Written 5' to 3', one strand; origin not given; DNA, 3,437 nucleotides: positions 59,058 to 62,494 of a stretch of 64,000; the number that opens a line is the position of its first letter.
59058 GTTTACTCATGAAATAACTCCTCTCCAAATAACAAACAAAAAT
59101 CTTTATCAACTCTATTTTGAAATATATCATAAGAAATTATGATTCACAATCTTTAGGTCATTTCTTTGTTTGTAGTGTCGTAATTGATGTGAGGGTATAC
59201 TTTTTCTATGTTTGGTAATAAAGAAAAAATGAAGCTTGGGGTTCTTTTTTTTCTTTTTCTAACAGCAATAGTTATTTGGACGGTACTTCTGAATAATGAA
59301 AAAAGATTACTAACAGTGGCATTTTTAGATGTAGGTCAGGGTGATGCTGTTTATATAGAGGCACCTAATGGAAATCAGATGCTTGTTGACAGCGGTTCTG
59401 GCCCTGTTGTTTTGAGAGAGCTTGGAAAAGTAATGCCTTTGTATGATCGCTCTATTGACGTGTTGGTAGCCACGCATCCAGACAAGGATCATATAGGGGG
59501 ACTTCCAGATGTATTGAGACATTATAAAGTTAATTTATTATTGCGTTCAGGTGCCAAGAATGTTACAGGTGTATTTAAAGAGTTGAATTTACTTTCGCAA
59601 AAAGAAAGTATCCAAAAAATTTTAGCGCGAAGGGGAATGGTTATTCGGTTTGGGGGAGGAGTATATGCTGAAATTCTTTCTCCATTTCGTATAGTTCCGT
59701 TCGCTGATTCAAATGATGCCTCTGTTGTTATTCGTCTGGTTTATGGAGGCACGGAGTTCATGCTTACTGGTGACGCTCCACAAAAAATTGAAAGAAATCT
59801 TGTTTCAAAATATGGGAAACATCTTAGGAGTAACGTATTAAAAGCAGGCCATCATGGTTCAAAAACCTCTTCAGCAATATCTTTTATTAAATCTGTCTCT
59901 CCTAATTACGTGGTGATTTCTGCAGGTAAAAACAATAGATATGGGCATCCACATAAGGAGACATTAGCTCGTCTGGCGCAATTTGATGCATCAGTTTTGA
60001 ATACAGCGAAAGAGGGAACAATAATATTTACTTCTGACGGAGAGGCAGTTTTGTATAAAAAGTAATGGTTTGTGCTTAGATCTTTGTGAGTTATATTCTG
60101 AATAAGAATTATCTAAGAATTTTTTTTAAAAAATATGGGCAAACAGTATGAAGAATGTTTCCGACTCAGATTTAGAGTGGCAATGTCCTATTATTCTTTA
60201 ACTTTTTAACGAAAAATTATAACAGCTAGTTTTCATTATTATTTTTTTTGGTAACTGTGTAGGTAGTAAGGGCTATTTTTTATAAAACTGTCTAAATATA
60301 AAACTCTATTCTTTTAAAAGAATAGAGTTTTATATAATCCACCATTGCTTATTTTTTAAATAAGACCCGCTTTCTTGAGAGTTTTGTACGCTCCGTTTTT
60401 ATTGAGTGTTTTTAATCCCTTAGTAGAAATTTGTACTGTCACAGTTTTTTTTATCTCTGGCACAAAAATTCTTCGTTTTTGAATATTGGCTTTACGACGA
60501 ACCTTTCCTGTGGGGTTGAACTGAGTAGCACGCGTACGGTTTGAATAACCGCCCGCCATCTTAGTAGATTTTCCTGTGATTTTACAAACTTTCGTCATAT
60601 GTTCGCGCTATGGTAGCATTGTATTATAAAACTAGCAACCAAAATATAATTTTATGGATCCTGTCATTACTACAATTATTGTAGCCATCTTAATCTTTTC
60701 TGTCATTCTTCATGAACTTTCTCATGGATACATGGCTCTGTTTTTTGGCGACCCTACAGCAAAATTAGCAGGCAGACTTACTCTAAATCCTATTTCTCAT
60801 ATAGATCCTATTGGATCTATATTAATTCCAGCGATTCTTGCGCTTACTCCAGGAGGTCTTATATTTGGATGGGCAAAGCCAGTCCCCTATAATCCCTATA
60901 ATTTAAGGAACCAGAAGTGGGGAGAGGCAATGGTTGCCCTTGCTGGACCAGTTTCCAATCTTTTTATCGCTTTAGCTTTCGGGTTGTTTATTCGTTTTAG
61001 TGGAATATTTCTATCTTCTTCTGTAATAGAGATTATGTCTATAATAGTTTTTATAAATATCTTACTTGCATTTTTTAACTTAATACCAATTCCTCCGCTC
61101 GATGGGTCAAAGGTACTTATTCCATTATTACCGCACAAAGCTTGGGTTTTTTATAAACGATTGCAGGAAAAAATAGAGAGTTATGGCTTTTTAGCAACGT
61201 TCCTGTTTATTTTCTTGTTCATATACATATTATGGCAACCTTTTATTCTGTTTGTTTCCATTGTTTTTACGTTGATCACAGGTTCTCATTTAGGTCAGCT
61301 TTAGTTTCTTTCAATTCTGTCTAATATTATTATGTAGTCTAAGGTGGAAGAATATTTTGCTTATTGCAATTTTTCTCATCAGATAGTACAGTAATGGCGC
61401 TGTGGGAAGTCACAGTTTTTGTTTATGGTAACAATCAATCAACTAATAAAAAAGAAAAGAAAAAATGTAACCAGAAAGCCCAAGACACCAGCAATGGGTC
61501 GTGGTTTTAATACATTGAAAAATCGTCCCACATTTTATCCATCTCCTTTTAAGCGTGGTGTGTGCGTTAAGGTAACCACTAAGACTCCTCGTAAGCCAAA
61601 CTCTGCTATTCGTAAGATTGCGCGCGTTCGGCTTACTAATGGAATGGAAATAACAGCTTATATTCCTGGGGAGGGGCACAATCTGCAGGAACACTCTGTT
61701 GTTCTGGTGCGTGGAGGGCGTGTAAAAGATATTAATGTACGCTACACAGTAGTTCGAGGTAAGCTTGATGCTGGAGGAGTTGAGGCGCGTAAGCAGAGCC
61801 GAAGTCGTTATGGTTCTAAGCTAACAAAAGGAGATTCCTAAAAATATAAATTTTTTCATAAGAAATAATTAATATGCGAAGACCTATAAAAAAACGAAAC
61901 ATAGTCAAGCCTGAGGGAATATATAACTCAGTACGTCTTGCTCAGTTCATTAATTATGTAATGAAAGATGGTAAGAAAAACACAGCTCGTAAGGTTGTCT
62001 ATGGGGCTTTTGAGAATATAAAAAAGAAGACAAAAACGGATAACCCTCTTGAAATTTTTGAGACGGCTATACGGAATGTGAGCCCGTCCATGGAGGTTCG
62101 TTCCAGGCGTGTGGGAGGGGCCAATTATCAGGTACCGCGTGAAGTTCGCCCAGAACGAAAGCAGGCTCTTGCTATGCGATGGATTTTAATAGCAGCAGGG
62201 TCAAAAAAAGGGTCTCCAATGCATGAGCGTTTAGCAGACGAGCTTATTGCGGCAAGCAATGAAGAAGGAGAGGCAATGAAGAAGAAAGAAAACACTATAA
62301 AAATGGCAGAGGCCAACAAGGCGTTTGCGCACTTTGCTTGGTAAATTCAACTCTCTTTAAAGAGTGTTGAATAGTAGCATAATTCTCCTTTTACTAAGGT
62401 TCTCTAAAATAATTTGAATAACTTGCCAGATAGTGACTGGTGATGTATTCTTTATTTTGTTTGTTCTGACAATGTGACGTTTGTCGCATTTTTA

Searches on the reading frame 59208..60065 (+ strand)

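Call 43: search_protein_families(library=pfam, proteins=[window:59208-60065:+], max_evalue=0.01)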
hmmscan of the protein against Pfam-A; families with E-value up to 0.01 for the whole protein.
window:59208-60065:+ (285 aa): 2 families
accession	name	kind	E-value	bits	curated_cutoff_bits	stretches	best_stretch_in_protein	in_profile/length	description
PF00753.33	Lactamase_B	-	1.3e-12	48.5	22.7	1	41-240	2-195/196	Metallo-beta-lactamase superfamily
PF12706.13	Lactamase_B_2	-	0.0049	16.9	27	1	59-105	4-54/200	Beta-lactamase superfamily domain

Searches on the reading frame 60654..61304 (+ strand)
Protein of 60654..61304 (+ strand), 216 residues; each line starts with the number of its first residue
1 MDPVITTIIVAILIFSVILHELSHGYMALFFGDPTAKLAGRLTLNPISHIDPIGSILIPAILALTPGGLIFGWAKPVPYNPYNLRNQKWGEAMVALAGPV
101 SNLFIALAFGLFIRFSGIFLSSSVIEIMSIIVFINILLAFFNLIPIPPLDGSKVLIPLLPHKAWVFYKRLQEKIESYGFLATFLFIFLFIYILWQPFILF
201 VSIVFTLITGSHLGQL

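Call 43: search_protein_families(library=pfam, proteins=[window:60654-61304:+], max_evalue=0.01)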
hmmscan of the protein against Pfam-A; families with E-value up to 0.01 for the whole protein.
window:60654-61304:+ (216 aa): 1 family
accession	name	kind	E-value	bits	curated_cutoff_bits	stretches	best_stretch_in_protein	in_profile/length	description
PF02163.28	Peptidase_M50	-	1.1e-14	54.7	27.2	2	121-188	156-220/221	Peptidase family M50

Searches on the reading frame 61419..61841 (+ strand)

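Call 43: search_protein_families(library=pfam, proteins=[window:61419-61841:+], max_evalue=0.01)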
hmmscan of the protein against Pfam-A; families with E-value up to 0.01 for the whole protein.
window:61419-61841:+ (140 aa): 1 family
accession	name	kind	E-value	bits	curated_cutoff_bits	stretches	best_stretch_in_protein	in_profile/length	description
PF00164.32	Ribosom_S12_S23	-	4e-32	110.6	22.3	1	37-130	6-104/110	Ribosomal protein S12/S23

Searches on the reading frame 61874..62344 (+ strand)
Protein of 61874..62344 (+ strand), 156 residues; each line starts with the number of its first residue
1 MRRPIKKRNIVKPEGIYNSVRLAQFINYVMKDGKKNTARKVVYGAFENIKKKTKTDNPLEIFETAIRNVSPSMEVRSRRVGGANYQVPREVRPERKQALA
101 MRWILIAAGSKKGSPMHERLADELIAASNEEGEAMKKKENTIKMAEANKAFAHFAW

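Call 43: search_protein_families(library=pfam, proteins=[window:61874-62344:+], max_evalue=0.01)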
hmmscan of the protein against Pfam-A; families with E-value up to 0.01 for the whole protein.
window:61874-62344:+ (156 aa): 1 family
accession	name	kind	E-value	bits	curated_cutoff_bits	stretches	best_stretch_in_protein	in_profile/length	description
PF00177.27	Ribosomal_S7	-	4.8e-57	192.1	24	1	2-149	2-148/148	Ribosomal protein S7p/S5e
